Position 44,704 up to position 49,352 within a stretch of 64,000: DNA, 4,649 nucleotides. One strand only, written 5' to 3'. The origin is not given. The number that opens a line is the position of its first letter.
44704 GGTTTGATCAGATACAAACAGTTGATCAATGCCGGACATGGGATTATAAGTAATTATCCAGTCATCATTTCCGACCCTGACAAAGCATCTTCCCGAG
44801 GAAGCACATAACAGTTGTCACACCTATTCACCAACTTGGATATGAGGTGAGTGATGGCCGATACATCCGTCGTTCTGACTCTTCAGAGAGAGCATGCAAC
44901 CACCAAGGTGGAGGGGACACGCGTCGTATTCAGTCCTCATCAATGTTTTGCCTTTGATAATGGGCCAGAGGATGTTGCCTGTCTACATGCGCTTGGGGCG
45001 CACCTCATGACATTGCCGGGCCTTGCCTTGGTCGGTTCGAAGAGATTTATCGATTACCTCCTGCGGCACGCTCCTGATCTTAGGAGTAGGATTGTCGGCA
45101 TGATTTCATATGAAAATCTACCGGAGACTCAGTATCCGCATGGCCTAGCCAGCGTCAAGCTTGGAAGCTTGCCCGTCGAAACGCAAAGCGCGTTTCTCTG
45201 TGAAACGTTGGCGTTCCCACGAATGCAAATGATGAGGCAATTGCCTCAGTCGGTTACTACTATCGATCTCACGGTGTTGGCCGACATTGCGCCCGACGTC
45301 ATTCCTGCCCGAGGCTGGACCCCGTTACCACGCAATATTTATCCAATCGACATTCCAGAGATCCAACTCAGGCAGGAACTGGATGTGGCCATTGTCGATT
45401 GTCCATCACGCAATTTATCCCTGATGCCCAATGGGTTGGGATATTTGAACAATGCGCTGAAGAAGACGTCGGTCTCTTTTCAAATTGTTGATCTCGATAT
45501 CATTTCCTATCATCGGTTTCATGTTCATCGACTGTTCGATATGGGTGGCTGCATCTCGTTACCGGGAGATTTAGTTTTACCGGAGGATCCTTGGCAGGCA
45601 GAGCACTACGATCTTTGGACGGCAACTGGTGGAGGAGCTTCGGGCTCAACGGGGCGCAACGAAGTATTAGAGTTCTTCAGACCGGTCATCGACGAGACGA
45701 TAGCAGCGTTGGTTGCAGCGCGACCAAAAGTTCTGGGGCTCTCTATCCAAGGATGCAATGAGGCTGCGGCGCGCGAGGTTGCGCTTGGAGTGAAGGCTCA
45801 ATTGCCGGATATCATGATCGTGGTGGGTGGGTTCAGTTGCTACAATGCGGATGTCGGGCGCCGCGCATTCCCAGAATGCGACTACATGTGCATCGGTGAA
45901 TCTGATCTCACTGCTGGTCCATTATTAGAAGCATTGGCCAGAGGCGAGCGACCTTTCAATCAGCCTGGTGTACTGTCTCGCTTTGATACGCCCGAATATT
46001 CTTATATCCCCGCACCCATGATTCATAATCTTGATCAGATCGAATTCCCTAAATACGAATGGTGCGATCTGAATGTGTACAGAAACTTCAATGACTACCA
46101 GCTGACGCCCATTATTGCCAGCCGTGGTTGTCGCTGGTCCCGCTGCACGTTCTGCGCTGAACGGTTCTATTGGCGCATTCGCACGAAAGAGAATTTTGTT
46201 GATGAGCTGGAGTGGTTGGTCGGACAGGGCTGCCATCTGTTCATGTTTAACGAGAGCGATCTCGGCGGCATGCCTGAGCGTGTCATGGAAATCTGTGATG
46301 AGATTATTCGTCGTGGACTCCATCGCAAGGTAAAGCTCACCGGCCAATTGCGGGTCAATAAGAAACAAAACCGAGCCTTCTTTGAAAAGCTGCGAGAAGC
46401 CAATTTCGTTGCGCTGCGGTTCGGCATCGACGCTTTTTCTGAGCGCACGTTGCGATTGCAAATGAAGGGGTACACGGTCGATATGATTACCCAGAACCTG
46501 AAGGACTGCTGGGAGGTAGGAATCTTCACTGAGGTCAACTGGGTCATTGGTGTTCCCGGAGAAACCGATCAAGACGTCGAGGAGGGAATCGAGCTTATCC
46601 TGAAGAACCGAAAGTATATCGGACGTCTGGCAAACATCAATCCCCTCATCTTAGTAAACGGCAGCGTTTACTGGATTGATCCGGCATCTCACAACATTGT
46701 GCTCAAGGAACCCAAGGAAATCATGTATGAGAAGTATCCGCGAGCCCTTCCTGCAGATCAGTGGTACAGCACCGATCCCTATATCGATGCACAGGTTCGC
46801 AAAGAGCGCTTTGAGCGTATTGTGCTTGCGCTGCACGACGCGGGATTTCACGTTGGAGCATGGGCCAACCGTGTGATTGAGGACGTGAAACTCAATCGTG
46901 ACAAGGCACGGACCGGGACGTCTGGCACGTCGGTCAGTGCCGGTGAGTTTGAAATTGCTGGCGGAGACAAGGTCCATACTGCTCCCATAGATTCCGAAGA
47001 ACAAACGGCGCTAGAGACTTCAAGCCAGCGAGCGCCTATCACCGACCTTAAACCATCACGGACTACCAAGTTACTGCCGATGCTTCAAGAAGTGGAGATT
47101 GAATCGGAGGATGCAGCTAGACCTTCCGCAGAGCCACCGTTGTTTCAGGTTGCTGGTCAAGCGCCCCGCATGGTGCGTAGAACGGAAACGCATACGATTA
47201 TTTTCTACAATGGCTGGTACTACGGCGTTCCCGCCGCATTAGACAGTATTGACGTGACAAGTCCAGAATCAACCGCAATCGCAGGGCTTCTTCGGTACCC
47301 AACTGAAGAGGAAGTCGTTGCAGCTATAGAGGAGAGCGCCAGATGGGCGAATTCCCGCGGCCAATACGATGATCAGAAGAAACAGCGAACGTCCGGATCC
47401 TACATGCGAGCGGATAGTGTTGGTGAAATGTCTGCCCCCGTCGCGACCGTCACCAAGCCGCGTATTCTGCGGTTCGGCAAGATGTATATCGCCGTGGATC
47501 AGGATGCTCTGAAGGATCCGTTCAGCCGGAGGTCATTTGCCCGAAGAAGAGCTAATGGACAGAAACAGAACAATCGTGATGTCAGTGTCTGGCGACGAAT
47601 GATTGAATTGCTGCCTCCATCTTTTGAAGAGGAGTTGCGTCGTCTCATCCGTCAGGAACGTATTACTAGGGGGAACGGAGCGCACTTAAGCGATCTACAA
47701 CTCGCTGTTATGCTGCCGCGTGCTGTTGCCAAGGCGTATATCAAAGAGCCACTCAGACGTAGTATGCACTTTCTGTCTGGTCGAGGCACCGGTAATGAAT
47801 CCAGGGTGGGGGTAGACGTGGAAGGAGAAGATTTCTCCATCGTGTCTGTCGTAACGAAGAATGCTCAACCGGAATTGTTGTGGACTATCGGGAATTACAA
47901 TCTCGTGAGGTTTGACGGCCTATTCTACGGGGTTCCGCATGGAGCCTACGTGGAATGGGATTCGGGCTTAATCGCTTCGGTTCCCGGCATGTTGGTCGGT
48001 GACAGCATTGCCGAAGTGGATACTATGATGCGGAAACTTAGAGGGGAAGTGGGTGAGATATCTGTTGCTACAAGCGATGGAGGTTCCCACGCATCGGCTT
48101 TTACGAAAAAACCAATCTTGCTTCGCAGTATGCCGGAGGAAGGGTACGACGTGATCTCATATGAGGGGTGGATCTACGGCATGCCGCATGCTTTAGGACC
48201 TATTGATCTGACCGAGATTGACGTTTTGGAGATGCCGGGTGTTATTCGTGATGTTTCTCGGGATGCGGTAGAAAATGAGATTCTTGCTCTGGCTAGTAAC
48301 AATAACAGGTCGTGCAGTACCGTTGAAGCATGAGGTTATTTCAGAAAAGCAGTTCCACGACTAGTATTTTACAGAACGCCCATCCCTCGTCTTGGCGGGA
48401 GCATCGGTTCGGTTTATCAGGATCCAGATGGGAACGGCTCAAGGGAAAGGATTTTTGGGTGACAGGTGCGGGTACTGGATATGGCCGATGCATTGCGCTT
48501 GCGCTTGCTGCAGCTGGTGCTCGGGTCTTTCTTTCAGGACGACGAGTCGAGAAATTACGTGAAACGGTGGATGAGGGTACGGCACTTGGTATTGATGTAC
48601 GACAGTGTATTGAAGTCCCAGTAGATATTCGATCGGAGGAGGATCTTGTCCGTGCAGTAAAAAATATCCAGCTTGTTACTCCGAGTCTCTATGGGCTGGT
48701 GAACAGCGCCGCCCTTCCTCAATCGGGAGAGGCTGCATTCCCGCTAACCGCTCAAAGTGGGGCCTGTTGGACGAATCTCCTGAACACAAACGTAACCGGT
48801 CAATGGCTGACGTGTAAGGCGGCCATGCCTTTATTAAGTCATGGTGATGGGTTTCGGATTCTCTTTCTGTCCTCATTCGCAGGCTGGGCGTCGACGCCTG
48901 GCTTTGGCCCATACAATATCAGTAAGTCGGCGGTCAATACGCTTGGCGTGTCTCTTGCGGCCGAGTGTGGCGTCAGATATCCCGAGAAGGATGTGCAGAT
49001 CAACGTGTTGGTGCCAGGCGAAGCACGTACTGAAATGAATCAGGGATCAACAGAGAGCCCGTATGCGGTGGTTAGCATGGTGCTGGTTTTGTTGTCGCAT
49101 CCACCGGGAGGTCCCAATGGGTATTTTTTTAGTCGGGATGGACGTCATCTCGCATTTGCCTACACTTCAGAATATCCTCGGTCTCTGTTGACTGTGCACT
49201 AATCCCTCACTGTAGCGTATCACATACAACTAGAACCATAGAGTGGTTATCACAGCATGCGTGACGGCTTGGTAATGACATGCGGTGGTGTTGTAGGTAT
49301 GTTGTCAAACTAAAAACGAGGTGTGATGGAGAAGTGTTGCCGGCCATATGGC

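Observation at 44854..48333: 1160-aa radical SAM protein with non-canonical Cx4Cx2C motif, unknown N-terminal domain and a 520-aa repeat-bearing tail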

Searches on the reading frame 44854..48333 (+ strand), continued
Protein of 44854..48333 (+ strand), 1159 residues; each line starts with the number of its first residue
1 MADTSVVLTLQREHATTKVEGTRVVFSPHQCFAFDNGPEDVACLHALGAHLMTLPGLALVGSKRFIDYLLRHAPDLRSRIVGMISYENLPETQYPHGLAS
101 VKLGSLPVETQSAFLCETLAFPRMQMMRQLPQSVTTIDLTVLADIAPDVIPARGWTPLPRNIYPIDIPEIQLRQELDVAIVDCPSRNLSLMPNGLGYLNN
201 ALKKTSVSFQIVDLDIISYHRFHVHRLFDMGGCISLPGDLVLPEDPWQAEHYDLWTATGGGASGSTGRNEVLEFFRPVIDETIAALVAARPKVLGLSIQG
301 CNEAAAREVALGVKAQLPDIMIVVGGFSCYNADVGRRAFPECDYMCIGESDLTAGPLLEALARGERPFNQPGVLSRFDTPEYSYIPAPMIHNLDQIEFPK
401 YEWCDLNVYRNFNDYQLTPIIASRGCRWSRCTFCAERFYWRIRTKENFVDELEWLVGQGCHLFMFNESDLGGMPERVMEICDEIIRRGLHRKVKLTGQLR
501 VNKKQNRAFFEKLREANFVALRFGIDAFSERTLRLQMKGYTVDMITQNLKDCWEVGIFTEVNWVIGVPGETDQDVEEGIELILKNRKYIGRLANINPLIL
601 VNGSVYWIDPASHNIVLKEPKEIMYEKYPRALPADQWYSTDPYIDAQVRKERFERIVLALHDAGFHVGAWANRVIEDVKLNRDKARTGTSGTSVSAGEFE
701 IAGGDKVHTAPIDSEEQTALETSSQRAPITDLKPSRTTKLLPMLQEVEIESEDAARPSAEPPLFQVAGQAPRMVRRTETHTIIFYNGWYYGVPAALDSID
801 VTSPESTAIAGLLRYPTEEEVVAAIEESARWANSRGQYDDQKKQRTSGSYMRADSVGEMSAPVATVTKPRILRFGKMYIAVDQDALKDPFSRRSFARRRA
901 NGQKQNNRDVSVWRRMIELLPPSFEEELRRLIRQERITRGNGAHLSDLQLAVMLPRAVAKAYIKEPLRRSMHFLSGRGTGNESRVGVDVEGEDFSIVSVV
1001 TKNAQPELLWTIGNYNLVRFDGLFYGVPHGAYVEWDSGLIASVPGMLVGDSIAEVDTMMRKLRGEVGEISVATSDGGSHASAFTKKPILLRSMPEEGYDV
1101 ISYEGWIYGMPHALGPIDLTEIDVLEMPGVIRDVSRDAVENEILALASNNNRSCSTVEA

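Call 41: fold_search(model_id=the predicted structure, library=pdb)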
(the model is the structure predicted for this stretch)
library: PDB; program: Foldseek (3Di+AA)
matches with E <= 10: 1542; with E <= 0.001: 49
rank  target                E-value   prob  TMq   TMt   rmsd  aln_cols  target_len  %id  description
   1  6wte_A                1.3e-13  1.00  0.27  0.51   8.3       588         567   15  Structure of radical S-adenosylmethionine methyltransferase, TsrM, from Kitasatospora setae with cobalamin and [4Fe-4S (released 2020-12-23)
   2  6wte_B                4.0e-13  1.00  0.24  0.49   6.6       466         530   17  Structure of radical S-adenosylmethionine methyltransferase, TsrM, from Kitasatospora setae with cobalamin and [4Fe-4S (released 2020-12-23)
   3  6wtf_A                6.9e-13  1.00  0.24  0.48   6.9       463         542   17  Structure of radical S-adenosylmethionine methyltransferase, TsrM, from Kitasatospora setae with tryptophan substrate  (released 2020-12-23)
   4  6wtf_B                9.5e-13  1.00  0.24  0.47   7.3       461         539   18  Structure of radical S-adenosylmethionine methyltransferase, TsrM, from Kitasatospora setae with tryptophan substrate  (released 2020-12-23)
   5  6fd2_B                1.7e-11  1.00  0.27  0.61   8.4       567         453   13  Radical SAM 1,2-diol dehydratase AprD4 in complex with its substrate paromamine (released 2018-01-17)
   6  6fd2_A                2.6e-11  1.00  0.27  0.60   8.3       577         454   13  Radical SAM 1,2-diol dehydratase AprD4 in complex with its substrate paromamine (released 2018-01-17)
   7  9n1b                  8.5e-11  1.00  0.28  0.49   6.7       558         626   14  Crystal structure of CysS from Corallococcus sp. CA054B with 5'-deoxyadenosine, methionine, and pantetheinylated 3-metho (released 2026-01-28)
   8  5ul4                  1.2e-10  1.00  0.25  0.39   5.6       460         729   16  Structure of Cobalamin-dependent S-adenosylmethionine radical enzyme OxsB with aqua-cobalamin and S-adenosylmethionine b (released 2017-04-19)
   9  9n1c                  1.5e-10  1.00  0.29  0.50   6.6       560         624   13  Crystal structure of CysS from Corallococcus sp. CA054B with 5'-deoxyadenosine, methionine, and pantetheinylated 3-ethox (released 2026-01-28)
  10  9n1d                  2.4e-10  1.00  0.29  0.49   6.9       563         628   13  Crystal structure of CysS from Corallococcus sp. CA054B with 5'-deoxyadenosine and methionine bound (released 2026-01-28)
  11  9ccb                  2.6e-10  1.00  0.26  0.63   7.1       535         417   14  X-ray crystal structure of methyl-coenzyme M reductase glutamine methylase (MgmA) from Methanothermobacter marburgensis  (released 2025-01-01)
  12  5ul3                  5.3e-10  1.00  0.23  0.35  10.1       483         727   13  Structure of Cobalamin-dependent S-adenosylmethionine radical enzyme OxsB with aqua-cobalamin bound (released 2017-04-19)
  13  7kdy_B                6.6e-10  1.00  0.29  0.47   7.3       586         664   14  Crystal structure of Streptomyces tokunonesis TokK with hydroxycobalamin, 5'-deoxyadenosine, methionine, and (2R)-pant (released 2022-01-12)
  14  5ul2                  7.0e-10  1.00  0.25  0.38   5.5       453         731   17  Structure of Apo, SeMet-labeled Cobalamin-dependent S-adenosylmethionine radical enzyme OxsB (released 2017-04-19)
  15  7kdy_A                1.8e-09  1.00  0.29  0.47   7.3       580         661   16  Crystal structure of Streptomyces tokunonesis TokK with hydroxycobalamin, 5'-deoxyadenosine, methionine, and (2R)-pant (released 2022-01-12)
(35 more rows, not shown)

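Call 48: find_related_loci(query=A1, collection=genome_contigs, flank=10000)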
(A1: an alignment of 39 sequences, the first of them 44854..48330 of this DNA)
Query A1 (1159 aa) in genome_contigs; peptide patterns used: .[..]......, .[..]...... (x = any residue, [..] = any of these).
145 stretches matched a pattern; 76 encode a relative of the query (tblastn E <= 1e-3); 75 distinct loci.
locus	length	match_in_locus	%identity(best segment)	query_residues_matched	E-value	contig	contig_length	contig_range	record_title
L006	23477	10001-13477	90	1-1159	0e+0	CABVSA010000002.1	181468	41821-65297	MAG: uncultured Nitrospira sp. isolate Nitrospira sp. RBC100 genome assembly, contig: MAG100_2, whole genome shotgun seq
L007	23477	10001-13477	84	1-1159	0e+0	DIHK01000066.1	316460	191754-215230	MAG TPA_asm: Nitrospira sp. UBA5698 UBA5698_contig_128, whole genome shotgun sequence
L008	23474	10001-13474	83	1-1158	0e+0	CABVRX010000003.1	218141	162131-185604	MAG: uncultured Nitrospira sp. isolate Nitrospira sp. RBC093 genome assembly, contig: MAG093_3, whole genome shotgun seq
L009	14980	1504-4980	82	1-1158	0e+0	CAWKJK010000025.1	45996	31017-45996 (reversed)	MAG: uncultured Nitrospiraceae bacterium isolate MFD08447.bin.2.17 genome assembly, contig: contig_27717, whole genome s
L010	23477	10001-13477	82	1-1158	0e+0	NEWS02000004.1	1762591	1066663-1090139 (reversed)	MAG: Nitrospira sp. CG24B Nitrospira_sp_RSF15_CG24_B_4, whole genome shotgun sequence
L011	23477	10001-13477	82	1-1158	0e+0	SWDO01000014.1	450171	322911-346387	MAG: Nitrospira sp. isolate RSF5 Nitrospira_sp_RSF5_14, whole genome shotgun sequence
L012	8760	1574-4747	73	1-1158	0e+0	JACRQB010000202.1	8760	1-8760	MAG: Nitrospirae bacterium isolate NC_groundwater_2002_Pr3_S-0.65um_55_23 SR2-18-Sp65_coassembly_scaffold_167214, whole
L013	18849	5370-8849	91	1-1159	0e+0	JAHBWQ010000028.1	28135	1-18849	MAG: Nitrospira sp. isolate ACE_NIT9 NIT9_28, whole genome shotgun sequence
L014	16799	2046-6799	69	1-1145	0e+0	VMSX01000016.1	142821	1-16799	MAG: Rhodocyclaceae bacterium isolate S2_15 k141_425376, whole genome shotgun sequence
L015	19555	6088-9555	69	1-1145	0e+0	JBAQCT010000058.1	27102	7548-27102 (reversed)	MAG: Gallionella sp. isolate MFD12004_ilm_asm_bin33 k127_80908, whole genome shotgun sequence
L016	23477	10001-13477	67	1-1145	0e+0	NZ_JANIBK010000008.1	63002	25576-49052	Methylomonas rivi strain WSC-6 WSC6.00008, whole genome shotgun sequence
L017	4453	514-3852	64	1-1157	0e+0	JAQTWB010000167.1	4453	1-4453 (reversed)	MAG: bacterium isolate STC_100 NODE_60710_length_4453_cov_3.463939_Sandtown_C, whole genome shotgun sequence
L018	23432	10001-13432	62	1-1144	0e+0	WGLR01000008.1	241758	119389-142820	MAG: Betaproteobacteria bacterium isolate RI_222 c_000000008567_partial_222846_464604, whole genome shotgun sequence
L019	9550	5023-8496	69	1-1145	0e+0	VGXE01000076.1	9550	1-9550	MAG: Nitrospira sp. isolate M_DeepCast_65m_mx_150 M_DeepCast_65m_mx_150_Ga0194120_10013193, whole genome shotgun sequenc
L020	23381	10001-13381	60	1-1152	0e+0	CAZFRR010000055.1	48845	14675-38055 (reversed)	MAG TPA_asm: uncultured Streptomycetaceae bacterium isolate binchicken_co165_43 genome assembly, contig: k141_1912202, w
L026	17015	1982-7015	65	1-1159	0e+0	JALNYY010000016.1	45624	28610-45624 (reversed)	MAG: Methylobacter sp. isolate SO_2017_GW1 bin 29 NODE_3907_length_45624_cov_2.203310_OW334_2017, whole genome shotgun s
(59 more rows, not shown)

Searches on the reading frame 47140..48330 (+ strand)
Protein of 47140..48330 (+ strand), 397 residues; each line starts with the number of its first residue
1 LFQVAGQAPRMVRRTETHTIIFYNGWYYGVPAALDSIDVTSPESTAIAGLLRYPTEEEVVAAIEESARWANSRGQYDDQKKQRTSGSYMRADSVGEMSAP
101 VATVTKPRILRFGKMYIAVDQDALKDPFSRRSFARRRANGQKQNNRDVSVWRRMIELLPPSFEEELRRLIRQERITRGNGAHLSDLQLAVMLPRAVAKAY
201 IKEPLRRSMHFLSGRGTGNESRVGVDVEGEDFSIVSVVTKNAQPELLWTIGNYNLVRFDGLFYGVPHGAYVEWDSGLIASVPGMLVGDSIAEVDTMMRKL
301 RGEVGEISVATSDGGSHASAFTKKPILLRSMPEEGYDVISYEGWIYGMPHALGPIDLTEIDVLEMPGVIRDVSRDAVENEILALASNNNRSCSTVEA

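Call 43: search_protein_families(library=ncbifam, proteins=[window:47140-48330:+], max_evalue=1)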
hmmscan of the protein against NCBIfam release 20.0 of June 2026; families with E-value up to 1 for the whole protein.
window:47140-48330:+ (397 aa): 1 family
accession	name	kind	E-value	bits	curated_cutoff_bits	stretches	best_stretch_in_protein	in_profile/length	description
TIGR01976.1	am_tr_V_VC1184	hypoth_equivalog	0.17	11.2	352.35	1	2-60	337-395/401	cysteine desulfurase-like protein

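Call 44: search_protein_families(library=pfam, proteins=[window:47140-48330:+], max_evalue=10)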
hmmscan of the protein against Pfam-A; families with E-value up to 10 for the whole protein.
window:47140-48330:+ (397 aa): 1 family
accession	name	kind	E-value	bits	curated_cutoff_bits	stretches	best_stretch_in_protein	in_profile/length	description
PF18582.6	HZS_alpha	-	0.23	12.5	26.6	1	294-350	33-88/98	Hydrazine synthase alpha subunit middle domain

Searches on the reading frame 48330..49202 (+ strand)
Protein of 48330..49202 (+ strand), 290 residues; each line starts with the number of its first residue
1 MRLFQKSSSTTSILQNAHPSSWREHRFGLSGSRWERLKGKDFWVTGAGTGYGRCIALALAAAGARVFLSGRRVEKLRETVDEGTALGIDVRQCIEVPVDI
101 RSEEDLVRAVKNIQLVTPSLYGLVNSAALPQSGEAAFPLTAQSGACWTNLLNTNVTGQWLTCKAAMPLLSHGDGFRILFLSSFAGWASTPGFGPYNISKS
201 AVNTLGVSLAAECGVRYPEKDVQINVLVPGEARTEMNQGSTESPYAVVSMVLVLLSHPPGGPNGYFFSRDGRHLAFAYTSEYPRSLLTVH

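Call 7: search_protein_families(library=pfam, proteins=[window:48330-49202:+], max_evalue=0.001)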
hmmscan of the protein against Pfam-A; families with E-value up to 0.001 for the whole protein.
window:48330-49202:+ (290 aa): 3 families
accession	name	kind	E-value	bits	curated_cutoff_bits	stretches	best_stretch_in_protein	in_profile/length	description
PF00106.31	adh_short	-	4.7e-31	108.2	26.6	1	43-242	4-192/195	short chain dehydrogenase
PF13561.12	adh_short_C2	-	2.2e-24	86.8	27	1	46-243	1-187/236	Enoyl-(Acyl carrier protein) reductase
PF08659.16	KR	-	1.4e-08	35.3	22.6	1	43-205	4-159/180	KR domain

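Call 31: search_protein_families(library=ncbifam, proteins=[window:48330-49202:+], max_evalue=0.001)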
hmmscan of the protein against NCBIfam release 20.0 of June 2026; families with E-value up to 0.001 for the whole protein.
window:48330-49202:+ (290 aa): 196 families (the best 25 are shown)
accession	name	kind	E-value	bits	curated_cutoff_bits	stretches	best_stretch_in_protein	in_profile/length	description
NF006509.0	PRK08945.1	equivalog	9.5e-29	100.3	269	1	35-237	9-204/248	YciK family oxidoreductase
NF004528.0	PRK05875.1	equivalog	1.8e-26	93.2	334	1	37-244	8-207/280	SDR family oxidoreductase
NF005559.1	PRK07231.1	subfamily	1.7e-25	90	215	1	36-241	1-195/249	glucose 1-dehydrogenase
NF005681.0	PRK07478.1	subfamily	3.7e-25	88.7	267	1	36-244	3-202/254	SDR family oxidoreductase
TIGR03971.1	SDR_subfam_1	subfamily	2.2e-24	86.3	300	1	37-239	1-205/271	mycofactocin-coupled SDR family oxidoreductase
NF004774.0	PRK06114.1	equivalog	3.8e-23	82.1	360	1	36-238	13-207/262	SDR family oxidoreductase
NF005469.0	PRK07063.1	equivalog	9.9e-23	81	306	1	35-238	3-197/260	SDR family oxidoreductase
NF005806.0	PRK07666.1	equivalog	1.1e-22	80.6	286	1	35-238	3-195/239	3-ketoacyl-ACP reductase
NF009468.0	PRK12826.1-4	equivalog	1.9e-22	80.2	318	1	35-237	3-195/256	SDR family oxidoreductase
NF009466.0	PRK12826.1-2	subfamily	2e-22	79.9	222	1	44-243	8-198/248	3-oxoacyl-ACP reductase FabG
NF005594.0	PRK07326.1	equivalog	2.2e-22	79.8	271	1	37-242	4-196/237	SDR family oxidoreductase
NF004526.0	PRK05872.1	subfamily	3e-22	79.1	276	1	35-213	6-175/297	short-chain dehydrogenase/reductase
NF004198.0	PRK05653.1-3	equivalog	5.1e-22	78.5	296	1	35-240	3-197/248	3-oxoacyl-ACP reductase FabG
NF004818.0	PRK06172.1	equivalog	1.6e-21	76.8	336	1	36-248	4-206/253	SDR family oxidoreductase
NF005853.0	PRK07774.1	equivalog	6e-21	75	303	1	36-256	3-211/250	SDR family oxidoreductase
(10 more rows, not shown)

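Call 64: search_solved_structures(query=window:48330-49199:+, max_evalue=1e-15)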
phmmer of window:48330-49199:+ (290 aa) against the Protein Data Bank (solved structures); distinct sequences matched with E-value up to 1e-15: 11.
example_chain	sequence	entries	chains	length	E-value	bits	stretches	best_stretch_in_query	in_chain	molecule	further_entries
3svt_A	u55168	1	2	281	1.9e-21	80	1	37-244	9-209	Short-chain type dehydrogenase/reductase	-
9pzk_A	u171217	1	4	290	5.1e-19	72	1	33-245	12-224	Benzaldehyde synthase, alpha subunit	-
2jah_A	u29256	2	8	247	9.7e-19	71.1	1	37-239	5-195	CLAVULANIC ACID DEHYDROGENASE | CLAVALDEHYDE DEHYDROGENASE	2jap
3oec_A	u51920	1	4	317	1.3e-17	67.4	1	30-237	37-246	Carveol dehydrogenase (MythA.01326.c, A0R518 homolog)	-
4ibo_A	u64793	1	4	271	9e-17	64.6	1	19-244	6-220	Gluconate dehydrogenase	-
6ixj_A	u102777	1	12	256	1.2e-16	64.2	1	40-243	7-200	Sulfoacetaldehyde reductase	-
4g81_D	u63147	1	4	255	1.8e-16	63.7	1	37-242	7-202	Putative hexonate dehydrogenase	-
2uvd_A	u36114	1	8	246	2.3e-16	63.3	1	37-242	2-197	3-OXOACYL-(ACYL-CARRIER-PROTEIN) REDUCTASE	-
4j2h_A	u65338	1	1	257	2.7e-16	63.1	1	37-242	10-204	Short chain alcohol dehydrogenase-related dehydrogenase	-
3iah_A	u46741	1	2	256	6.6e-16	61.8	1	36-244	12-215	Short Chain Dehydrogenase yciK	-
3g1t_A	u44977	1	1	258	6.8e-16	61.8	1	36-244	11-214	short chain dehydrogenase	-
